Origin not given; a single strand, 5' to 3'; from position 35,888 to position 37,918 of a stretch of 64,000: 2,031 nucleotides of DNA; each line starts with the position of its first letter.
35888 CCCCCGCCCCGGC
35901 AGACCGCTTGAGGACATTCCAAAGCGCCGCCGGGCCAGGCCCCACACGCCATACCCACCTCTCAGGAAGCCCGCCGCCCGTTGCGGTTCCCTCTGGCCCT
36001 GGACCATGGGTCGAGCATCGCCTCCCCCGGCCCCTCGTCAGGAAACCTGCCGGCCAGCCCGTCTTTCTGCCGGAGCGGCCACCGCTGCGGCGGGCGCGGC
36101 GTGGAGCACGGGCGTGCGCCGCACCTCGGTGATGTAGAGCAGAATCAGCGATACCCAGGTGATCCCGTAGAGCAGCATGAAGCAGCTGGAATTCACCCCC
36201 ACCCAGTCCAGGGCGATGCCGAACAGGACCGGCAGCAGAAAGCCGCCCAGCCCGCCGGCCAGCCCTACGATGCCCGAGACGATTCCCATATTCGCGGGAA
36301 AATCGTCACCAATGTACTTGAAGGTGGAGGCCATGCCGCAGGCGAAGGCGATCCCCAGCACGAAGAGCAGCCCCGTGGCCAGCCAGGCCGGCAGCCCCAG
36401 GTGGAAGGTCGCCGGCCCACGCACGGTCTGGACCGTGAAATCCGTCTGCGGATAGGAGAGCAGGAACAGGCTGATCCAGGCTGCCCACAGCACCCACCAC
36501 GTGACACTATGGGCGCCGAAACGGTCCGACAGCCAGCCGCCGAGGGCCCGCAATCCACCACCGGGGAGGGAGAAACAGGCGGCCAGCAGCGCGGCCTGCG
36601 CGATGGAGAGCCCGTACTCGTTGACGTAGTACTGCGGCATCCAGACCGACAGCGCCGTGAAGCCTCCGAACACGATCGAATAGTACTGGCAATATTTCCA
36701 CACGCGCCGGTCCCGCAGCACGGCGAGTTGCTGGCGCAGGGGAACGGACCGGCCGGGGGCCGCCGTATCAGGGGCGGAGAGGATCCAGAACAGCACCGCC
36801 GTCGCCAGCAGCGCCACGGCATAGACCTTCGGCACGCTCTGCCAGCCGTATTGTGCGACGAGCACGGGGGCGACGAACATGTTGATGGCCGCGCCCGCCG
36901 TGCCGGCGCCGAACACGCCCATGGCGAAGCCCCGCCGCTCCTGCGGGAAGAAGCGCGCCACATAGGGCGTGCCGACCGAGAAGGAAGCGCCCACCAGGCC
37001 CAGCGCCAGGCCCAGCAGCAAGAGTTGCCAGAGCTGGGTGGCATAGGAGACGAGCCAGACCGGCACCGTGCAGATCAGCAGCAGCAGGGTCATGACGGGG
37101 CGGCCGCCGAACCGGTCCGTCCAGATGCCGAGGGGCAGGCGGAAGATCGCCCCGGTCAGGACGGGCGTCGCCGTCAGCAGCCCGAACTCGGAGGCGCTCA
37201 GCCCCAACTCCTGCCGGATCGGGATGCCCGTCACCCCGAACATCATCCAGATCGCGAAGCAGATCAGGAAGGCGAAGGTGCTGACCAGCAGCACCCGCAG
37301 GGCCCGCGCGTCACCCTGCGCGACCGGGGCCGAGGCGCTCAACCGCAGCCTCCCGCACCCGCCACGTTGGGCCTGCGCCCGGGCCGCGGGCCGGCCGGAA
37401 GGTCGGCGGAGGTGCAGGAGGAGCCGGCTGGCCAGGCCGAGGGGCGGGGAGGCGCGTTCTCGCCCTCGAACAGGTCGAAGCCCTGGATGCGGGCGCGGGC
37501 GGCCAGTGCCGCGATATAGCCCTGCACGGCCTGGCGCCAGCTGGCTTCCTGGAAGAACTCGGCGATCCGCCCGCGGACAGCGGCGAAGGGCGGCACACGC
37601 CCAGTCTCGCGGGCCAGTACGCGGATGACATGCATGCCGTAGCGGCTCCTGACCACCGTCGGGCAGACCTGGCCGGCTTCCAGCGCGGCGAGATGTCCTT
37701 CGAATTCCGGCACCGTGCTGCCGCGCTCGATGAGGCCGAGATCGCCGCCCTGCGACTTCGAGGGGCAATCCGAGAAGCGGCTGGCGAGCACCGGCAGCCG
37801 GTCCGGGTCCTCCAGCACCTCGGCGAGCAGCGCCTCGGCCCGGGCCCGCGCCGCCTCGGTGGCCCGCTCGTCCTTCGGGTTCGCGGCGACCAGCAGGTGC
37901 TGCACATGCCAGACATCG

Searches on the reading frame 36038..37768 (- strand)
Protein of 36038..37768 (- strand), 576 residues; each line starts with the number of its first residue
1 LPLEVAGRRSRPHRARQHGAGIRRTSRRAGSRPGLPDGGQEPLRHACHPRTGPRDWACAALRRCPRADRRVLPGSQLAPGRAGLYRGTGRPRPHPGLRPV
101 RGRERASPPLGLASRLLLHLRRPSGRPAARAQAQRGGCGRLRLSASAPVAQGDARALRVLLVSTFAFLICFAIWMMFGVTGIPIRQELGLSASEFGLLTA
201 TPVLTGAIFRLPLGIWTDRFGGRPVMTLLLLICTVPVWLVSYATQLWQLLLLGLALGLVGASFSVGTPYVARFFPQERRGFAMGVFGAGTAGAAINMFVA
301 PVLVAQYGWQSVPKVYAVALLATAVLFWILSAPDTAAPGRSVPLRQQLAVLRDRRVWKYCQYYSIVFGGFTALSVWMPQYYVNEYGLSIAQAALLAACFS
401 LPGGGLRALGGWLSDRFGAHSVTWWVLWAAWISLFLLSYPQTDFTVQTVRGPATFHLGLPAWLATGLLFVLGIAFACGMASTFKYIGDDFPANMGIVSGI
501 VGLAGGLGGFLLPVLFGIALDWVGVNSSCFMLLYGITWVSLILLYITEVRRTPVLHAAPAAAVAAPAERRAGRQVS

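Call 12: search_protein_families(library=pfam, max_evalue=0.001, proteins=[window:36038-37768:-])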
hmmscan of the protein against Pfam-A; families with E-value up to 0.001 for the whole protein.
window:36038-37768:- (576 aa): 1 family
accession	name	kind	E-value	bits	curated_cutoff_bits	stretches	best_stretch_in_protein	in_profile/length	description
PF07690.21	MFS_1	-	1.5e-46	159.4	33.4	2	165-513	3-347/347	Major Facilitator Superfamily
